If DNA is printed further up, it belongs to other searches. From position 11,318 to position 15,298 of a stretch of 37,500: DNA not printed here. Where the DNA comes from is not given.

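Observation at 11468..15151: Giant single-gene HNH / TPR-like / PIN-like protein: candidate two-nuclease defence effector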

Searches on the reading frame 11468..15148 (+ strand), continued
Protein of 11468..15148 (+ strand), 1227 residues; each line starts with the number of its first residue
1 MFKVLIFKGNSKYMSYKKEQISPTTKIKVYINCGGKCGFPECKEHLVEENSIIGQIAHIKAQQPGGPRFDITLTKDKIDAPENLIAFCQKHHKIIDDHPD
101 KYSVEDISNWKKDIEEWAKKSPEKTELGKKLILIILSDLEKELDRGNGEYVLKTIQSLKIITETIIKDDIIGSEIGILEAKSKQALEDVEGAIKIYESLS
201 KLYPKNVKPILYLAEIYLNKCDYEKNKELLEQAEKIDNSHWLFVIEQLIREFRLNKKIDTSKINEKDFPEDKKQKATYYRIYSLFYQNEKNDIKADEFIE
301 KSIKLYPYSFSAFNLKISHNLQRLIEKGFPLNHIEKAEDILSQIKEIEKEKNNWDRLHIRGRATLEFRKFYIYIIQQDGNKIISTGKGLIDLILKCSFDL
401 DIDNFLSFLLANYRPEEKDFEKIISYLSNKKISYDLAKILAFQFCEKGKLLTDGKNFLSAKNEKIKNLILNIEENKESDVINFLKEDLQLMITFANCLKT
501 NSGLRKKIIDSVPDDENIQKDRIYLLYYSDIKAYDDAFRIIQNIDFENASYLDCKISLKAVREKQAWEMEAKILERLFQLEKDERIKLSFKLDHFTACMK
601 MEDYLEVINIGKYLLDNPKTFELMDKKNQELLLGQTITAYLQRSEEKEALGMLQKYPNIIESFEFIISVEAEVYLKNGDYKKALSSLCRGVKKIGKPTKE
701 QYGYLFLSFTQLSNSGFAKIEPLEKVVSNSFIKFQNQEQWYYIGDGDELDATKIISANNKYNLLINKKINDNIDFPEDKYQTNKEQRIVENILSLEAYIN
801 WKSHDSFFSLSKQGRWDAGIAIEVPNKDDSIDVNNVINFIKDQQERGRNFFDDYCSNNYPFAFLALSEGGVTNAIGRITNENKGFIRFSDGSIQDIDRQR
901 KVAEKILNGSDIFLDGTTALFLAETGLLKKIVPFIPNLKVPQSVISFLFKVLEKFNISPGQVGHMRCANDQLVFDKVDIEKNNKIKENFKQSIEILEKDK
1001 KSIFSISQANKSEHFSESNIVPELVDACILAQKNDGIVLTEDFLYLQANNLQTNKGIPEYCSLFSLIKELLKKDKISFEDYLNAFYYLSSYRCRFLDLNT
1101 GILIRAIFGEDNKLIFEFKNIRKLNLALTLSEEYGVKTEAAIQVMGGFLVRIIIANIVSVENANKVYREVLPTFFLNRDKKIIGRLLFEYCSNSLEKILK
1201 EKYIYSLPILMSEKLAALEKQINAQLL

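Call 28: find_encoding_contigs(protein=P0007, flank=10000, max_places=2)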
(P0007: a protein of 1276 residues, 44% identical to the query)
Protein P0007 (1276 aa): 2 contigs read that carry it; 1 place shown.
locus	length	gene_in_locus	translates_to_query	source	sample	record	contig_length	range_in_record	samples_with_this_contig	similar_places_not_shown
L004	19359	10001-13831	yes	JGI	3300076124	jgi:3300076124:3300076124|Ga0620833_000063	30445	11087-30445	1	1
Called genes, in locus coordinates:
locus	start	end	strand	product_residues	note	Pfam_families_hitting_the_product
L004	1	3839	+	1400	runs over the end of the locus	PF01661:Macro, PF06634:DUF1156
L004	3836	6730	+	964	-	PF06634:DUF1156, PF01170:UPF0020 (faint)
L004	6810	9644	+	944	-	PF04465:DUF499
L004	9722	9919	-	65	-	-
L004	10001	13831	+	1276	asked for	PF13428:TPR_14 (faint), PF20698:PIN-TPR-GreABC (weak)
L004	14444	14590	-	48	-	-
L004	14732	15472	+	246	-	PF16697:Yop-YscD_cpl, PF00498:FHA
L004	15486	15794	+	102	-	-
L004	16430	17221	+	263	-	-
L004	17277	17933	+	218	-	-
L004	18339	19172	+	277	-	PF03734:YkuD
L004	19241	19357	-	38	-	?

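Call 41: find_related_loci(query=A1, collection=genome_contigs, flank=8000)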
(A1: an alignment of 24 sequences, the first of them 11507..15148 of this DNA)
Query A1 (1214 aa) in genome_contigs; peptide patterns used: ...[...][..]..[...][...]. (x = any residue, [..] = any of these).
24 stretches matched a pattern; 22 encode a relative of the query (tblastn E <= 1e-3); 22 distinct loci.
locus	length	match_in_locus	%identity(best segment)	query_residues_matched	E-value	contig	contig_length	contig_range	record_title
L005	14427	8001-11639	72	1-1214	0e+0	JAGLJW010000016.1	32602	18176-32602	MAG: Candidatus Parcubacteria bacterium isolate RS_3_8 ROV157_3.bin.8.fa_16, whole genome shotgun sequence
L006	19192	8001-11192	43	123-1185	0e+0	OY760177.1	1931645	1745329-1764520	MAG: Candidatus Gracilibacteria bacterium isolate ba77f91b-d06a-446b-8ae6-f296fa1be4ef genome assembly, chromosome: 1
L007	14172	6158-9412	40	123-1209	0e+0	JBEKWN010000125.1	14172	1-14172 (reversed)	MAG: Thermodesulfobacteriota bacterium isolate SPRUCE 629 SPRUCE_629_125, whole genome shotgun sequence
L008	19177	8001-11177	41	123-1182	0e+0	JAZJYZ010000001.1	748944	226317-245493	MAG: Patescibacteria group bacterium isolate ADI_H2L1_1_122_18_3-bin003_1 ADIH2L11_B003_1_000000000001, whole genome sho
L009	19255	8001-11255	40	123-1209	0e+0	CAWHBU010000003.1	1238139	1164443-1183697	MAG: uncultured delta proteobacterium isolate MFD03726.bin.2.155 genome assembly, contig: contig_10500, whole genome sho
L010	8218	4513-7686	41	122-1178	0e+0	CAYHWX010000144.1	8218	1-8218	MAG TPA_asm: uncultured Vicingus sp. isolate ERP119705_co15_575 genome assembly, contig: NODE_10709_length_8218_cov_6.70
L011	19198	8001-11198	39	123-1187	0e+0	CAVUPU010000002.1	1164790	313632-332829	MAG: uncultured Acidobacteriota bacterium isolate MFD06229.bin.2.137 genome assembly, contig: contig_12578, whole genome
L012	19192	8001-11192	40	122-1182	0e+0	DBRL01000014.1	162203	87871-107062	MAG TPA_asm: Candidatus Peregrinibacteria bacterium UBA1369 UBA1369_contig_345, whole genome shotgun sequence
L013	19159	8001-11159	38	123-1175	0e+0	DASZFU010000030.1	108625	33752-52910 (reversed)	MAG TPA_asm: Candidatus Angelobacter sp. isolate SMAG_U6530 k141_3632887, whole genome shotgun sequence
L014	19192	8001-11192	39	123-1185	0e+0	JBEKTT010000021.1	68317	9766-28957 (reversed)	MAG: Syntrophobacteraceae bacterium isolate SPRUCE 564 SPRUCE_564_21, whole genome shotgun sequence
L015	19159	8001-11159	40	126-1178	0e+0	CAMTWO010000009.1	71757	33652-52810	MAG: uncultured Ignavibacteriae bacterium isolate G03_MAG_00003 genome assembly, contig: G03_MAG_00003_000000000014, who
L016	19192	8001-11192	38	123-1178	0e+0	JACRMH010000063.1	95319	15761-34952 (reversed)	MAG: Chloroflexi bacterium isolate NC_groundwater_1902_Pr3_S2p5_49_13 SR2-18-S2p5_coassembly_scaffold_368829, whole geno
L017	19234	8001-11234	38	122-1185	0e+0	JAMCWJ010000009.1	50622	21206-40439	MAG: Nitrospirae bacterium isolate FK_Sedi_B_Bin.60 NODE_1699_length_50622_cov_2.75938, whole genome shotgun sequence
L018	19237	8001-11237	38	123-1205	0e+0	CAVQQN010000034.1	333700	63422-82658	MAG: uncultured Ignavibacteriaceae bacterium isolate MFD01299.bin.2.218 genome assembly, contig: contig_32106, whole gen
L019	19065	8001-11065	41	182-1207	0e+0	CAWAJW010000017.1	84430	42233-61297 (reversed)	MAG: uncultured Bacteroidetes bacterium isolate MFD02416.bin.1.337 genome assembly, contig: contig_812, whole genome sho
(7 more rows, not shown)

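Call 48: search_protein_families(library=padloc, proteins=[L005:6899-7975:+], max_evalue=0.01)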
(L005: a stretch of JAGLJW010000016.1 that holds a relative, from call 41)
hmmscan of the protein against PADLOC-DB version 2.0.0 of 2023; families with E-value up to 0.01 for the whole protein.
L005:6899-7975:+ (359 aa): 12 families
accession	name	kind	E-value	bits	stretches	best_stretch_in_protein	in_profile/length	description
PDLC03963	SoFic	-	1.5e-45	154.1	1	18-353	20-346/361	-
PDLC04836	PDC-S04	-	1.6e-21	74.6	1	57-259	26-214/244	-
PDLC04837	PDC-S04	-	4.7e-17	60.1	1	62-260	31-211/234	-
PDLC04840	PDC-S04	-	7.4e-17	59.8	1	54-230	9-178/227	-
PDLC04839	PDC-S04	-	4.6e-16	57.1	1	197-258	130-187/205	-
PDLC04966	PDC-S24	-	1.7e-08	31.8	1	147-232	260-342/497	-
PDLC04838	PDC-S04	-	1.7e-07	29.2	1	198-233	134-169/209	-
PDLC01879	CARF3--CARF_TM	-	0.00053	17.7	1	276-356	130-207/222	-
PDLC04841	PDC-S04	-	0.00063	17.5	1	203-265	205-261/292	-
PDLC05078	PDC-S72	-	0.00063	16.9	1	258-353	277-369/377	-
PDLC01434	CasR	-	0.00099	17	1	273-356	95-182/191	"CAS-I,CAS-II,CAS-III,CAS-IV,CAS-V,CAS-VI; associated_signaling"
PDLC04842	PDC-S04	-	0.0018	16.1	1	203-258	107-156/202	-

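Call 63: find_encoding_contigs(protein=P0002, flank=6000, max_places=2)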
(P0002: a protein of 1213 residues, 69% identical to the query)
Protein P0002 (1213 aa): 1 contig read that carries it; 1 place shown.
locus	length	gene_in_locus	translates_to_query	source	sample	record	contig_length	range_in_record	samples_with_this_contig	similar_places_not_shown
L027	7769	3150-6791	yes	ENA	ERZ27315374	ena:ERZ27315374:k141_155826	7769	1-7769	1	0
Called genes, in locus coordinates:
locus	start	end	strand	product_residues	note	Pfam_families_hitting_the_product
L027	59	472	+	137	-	-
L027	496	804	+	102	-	-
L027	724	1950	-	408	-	PF00665:rve (weak)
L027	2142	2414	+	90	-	-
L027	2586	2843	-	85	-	-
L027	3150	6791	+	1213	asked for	PF12895:ANAPC3 (faint), PF13428:TPR_14 (faint), PF14559:TPR_19 (faint), PF20698:PIN-TPR-GreABC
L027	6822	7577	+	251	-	PF18730:HEPN_Cthe2314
